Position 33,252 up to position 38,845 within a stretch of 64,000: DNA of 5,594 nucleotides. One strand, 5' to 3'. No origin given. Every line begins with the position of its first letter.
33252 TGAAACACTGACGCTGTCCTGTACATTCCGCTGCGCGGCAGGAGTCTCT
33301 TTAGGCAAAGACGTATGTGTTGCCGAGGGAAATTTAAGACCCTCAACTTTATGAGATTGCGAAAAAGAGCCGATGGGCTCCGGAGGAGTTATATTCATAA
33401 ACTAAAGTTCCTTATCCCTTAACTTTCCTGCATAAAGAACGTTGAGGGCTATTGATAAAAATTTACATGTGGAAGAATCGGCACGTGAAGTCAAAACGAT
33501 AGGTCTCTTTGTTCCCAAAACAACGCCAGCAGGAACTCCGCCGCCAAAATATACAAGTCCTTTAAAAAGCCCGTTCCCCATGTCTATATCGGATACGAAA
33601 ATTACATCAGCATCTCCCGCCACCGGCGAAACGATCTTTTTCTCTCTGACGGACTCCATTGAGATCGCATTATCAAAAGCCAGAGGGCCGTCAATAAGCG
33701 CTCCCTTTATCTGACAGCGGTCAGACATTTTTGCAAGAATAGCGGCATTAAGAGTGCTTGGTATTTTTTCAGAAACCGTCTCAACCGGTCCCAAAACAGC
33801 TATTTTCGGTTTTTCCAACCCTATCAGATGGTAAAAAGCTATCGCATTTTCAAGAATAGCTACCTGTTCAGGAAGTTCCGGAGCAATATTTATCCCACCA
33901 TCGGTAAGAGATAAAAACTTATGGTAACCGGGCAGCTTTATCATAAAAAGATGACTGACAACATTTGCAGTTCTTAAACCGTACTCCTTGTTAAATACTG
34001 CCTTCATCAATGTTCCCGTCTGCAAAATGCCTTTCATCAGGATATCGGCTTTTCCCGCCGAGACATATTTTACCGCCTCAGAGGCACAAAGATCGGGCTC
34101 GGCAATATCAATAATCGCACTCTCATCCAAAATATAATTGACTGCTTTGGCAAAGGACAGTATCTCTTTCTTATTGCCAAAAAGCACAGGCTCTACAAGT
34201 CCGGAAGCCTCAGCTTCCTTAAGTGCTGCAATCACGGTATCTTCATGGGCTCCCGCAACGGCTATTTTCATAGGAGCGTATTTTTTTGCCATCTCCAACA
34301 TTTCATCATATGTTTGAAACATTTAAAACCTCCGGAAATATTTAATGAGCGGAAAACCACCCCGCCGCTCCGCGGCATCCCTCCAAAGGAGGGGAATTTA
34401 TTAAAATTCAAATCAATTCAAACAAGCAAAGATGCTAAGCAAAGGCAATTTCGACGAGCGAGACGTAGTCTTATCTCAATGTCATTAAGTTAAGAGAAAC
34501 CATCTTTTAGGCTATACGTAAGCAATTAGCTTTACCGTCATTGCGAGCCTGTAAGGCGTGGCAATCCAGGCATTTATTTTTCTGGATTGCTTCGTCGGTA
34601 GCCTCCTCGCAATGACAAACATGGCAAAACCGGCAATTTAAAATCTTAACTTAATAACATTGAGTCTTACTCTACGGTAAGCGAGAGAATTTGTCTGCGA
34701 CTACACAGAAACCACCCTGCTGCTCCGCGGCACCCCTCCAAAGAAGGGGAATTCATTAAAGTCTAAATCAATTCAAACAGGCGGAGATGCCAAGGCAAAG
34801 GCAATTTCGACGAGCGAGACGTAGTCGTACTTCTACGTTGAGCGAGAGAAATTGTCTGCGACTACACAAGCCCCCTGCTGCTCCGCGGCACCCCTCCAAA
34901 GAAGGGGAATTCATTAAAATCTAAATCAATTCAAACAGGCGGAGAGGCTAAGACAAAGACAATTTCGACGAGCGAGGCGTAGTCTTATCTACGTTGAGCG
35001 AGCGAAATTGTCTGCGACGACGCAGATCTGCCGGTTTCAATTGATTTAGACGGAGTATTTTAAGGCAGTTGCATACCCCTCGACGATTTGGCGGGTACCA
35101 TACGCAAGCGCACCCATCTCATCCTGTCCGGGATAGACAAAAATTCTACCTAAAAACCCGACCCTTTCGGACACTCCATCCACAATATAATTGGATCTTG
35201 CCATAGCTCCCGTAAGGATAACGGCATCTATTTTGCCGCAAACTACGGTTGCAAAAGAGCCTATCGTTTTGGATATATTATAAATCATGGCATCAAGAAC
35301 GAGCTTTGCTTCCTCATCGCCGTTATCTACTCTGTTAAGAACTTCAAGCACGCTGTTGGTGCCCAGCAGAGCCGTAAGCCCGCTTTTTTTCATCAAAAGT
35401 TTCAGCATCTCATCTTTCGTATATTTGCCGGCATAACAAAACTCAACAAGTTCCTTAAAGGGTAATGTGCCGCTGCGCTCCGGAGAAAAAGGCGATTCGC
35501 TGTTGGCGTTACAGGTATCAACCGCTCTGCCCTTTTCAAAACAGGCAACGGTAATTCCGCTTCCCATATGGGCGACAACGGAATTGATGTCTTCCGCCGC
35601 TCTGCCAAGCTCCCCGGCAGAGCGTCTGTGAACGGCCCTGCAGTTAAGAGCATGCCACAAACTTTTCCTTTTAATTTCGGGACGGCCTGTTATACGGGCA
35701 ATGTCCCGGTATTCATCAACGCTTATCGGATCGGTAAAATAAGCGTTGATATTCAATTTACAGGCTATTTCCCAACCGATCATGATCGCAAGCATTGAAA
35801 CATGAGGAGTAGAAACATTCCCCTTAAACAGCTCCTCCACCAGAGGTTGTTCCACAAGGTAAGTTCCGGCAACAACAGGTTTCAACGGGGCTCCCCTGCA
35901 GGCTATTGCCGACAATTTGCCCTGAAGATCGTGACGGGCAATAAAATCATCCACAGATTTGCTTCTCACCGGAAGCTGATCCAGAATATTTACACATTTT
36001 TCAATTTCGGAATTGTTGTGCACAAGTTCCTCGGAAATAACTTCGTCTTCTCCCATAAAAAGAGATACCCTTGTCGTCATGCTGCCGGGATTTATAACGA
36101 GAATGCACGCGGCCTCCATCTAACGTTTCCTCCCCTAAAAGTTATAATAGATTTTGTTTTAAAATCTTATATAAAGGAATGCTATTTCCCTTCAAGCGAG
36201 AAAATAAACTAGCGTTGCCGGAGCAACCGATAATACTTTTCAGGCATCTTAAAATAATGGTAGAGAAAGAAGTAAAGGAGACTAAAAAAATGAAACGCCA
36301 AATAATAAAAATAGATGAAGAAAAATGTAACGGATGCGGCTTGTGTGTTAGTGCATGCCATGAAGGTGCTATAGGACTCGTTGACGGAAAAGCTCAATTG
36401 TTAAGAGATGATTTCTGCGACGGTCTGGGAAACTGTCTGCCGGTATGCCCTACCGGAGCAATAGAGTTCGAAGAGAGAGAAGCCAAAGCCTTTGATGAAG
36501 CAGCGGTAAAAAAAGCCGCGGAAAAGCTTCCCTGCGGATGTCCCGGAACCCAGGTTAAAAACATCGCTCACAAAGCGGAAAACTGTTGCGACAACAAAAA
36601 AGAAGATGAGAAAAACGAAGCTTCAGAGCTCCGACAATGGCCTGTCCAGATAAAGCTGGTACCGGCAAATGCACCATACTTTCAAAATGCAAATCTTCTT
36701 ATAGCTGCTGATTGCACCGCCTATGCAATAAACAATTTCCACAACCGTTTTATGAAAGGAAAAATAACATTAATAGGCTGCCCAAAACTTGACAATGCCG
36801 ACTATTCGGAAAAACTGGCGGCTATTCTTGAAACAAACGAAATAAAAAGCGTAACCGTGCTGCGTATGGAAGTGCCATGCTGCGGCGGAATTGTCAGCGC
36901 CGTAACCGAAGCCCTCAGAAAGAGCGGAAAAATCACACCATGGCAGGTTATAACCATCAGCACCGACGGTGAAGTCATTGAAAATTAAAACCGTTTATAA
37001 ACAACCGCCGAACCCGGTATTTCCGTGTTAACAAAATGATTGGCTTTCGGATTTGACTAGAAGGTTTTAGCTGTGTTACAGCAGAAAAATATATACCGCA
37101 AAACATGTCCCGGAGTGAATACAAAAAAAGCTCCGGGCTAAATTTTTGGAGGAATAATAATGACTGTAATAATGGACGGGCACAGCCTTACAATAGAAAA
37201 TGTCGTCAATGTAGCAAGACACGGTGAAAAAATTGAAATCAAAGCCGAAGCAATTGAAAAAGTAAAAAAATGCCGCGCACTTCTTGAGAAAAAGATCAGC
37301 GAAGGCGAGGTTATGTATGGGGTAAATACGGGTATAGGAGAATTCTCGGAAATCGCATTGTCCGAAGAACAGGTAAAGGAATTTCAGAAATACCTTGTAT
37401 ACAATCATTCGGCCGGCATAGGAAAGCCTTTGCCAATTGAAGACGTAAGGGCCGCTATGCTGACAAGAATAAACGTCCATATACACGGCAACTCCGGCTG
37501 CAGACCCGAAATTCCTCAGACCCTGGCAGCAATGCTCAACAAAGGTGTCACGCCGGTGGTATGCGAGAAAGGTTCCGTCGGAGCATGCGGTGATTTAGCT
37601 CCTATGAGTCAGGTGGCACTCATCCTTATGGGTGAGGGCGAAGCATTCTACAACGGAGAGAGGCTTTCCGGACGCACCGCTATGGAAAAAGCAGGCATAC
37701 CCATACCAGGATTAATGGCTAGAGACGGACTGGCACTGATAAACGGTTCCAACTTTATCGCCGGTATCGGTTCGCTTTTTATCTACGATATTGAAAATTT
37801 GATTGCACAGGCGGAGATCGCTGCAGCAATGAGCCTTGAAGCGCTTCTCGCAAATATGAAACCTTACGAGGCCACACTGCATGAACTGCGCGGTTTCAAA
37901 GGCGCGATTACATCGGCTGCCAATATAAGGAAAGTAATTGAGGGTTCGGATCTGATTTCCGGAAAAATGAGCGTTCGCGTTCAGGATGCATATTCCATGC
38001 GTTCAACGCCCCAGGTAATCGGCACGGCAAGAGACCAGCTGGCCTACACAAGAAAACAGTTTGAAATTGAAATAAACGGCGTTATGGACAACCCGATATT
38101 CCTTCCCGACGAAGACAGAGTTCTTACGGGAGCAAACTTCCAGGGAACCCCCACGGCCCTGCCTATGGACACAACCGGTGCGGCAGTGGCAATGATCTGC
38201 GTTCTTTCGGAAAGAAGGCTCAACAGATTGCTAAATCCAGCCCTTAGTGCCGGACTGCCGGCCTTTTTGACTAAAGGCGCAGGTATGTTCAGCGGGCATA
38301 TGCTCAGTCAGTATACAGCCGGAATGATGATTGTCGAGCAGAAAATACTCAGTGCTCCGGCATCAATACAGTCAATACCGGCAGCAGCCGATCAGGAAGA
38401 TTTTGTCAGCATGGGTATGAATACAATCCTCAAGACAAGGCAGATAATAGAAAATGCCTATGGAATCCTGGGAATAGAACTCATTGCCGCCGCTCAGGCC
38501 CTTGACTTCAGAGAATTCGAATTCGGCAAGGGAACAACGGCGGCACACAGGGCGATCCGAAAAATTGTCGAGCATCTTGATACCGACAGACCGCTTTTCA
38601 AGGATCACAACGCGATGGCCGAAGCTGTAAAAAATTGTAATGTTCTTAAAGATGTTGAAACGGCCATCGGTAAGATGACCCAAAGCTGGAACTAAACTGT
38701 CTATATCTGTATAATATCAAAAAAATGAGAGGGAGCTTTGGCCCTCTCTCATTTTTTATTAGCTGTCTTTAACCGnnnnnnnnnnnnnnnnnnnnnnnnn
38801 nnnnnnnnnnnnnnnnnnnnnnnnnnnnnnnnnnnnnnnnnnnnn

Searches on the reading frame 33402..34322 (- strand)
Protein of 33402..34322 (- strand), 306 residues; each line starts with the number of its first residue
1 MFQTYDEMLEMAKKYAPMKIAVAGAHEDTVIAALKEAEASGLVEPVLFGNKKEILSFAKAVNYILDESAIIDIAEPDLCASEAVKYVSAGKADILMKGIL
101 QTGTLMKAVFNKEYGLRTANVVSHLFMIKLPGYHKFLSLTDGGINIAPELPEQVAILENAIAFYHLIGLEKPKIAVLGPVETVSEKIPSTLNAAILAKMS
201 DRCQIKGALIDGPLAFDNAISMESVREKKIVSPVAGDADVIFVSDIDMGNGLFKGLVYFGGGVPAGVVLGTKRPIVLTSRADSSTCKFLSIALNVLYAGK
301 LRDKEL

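Call 76: search_protein_families(library=pfam, proteins=[window:33402-34322:-], max_evalue=0.001)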
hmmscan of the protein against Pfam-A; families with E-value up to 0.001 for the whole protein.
window:33402-34322:- (306 aa): 1 family
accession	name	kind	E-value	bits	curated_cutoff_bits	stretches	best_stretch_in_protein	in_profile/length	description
PF01515.24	PTA_PTB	-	1.8e-37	129.9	24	1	83-293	108-317/319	Phosphate acetyl/butaryl transferase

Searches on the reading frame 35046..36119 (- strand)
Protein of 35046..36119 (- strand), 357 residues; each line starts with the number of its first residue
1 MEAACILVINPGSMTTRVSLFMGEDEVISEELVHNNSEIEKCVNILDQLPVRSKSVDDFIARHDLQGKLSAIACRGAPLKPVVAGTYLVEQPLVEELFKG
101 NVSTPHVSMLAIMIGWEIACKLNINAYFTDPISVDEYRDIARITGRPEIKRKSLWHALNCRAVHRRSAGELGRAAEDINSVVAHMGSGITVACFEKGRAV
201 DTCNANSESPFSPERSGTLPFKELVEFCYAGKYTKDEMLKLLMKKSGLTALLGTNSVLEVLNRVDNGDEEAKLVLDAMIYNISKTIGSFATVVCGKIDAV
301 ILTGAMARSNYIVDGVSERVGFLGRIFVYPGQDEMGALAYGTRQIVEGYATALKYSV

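Call 76: search_protein_families(library=pfam, proteins=[window:35046-36119:-], max_evalue=0.001)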
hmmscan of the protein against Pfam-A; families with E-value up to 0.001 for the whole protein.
window:35046-36119:- (357 aa): 1 family
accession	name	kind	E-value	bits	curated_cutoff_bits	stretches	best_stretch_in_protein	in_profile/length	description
PF00871.23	Acetate_kinase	-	8e-19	68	22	1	156-324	178-351/392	Acetokinase family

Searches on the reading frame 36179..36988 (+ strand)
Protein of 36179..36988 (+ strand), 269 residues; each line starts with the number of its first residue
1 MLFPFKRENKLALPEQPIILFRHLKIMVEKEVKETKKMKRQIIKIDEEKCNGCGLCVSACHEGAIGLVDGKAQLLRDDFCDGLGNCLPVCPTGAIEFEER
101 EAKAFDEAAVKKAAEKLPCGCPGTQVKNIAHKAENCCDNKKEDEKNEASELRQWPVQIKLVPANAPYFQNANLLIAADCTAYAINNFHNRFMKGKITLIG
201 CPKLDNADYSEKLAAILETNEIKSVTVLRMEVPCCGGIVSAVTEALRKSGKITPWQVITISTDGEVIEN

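Call 76: search_protein_families(library=pfam, proteins=[window:36179-36988:+], max_evalue=0.001)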
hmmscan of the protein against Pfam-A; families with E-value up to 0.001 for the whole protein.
window:36179-36988:+ (269 aa): 11 families
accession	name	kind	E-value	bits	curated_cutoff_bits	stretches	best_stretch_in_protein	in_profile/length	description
PF00037.32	Fer4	-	1.7e-12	47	21.1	2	43-65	1-23/24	4Fe-4S binding domain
PF12837.12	Fer4_6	-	1.8e-10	40.6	25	1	42-65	1-24/24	4Fe-4S binding domain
PF13237.11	Fer4_10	-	1.1e-08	35.3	25.5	1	43-91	2-53/53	4Fe-4S dicluster domain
PF14697.11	Fer4_21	-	1.5e-08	35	35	1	44-96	2-58/59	4Fe-4S dicluster domain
PF12838.12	Fer4_7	-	2.2e-08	34.9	27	1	34-64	22-52/52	4Fe-4S dicluster domain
PF13187.11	Fer4_9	-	9.3e-08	32.4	27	1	49-95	1-52/52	4Fe-4S dicluster domain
PF12797.12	Fer4_2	-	4.2e-06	26.8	24.5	1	43-61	3-21/22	4Fe-4S binding domain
PF13484.11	Fer4_16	-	0.0001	23.5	30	0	49-64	1-16/66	4Fe-4S double cluster binding domain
PF25160.1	LdpA_Fe-S-bd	-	0.0001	22.4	27.6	0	77-97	25-45/49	LdpA Fe-S cluster-binding domain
PF12798.12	Fer4_3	-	0.00026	22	27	0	50-64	1-15/15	4Fe-4S binding domain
PF12800.12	Fer4_4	-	0.00089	19.9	24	1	48-63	2-17/17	4Fe-4S binding domain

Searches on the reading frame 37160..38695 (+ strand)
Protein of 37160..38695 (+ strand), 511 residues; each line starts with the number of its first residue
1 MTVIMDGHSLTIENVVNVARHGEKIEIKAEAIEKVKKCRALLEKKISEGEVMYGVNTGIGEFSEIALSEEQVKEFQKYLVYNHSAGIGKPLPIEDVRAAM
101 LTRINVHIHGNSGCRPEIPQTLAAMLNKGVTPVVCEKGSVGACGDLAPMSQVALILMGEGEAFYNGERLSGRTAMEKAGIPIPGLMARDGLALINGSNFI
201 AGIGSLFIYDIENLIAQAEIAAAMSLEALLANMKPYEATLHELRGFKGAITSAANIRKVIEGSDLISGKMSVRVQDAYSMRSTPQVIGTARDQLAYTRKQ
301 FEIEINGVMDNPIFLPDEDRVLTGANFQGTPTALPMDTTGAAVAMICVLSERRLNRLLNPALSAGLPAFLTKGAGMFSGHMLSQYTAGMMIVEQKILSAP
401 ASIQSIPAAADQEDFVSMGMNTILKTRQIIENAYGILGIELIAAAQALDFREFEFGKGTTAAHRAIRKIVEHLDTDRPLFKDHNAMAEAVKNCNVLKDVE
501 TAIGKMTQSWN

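Call 76: search_protein_families(library=pfam, proteins=[window:37160-38695:+], max_evalue=0.001)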
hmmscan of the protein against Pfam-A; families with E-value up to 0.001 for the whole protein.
window:37160-38695:+ (511 aa): 1 family
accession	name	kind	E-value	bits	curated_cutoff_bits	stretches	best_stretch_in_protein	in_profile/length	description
PF00221.24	Lyase_aromatic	-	1.3e-166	555.4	27.3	1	10-468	1-466/466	Aromatic amino acid lyase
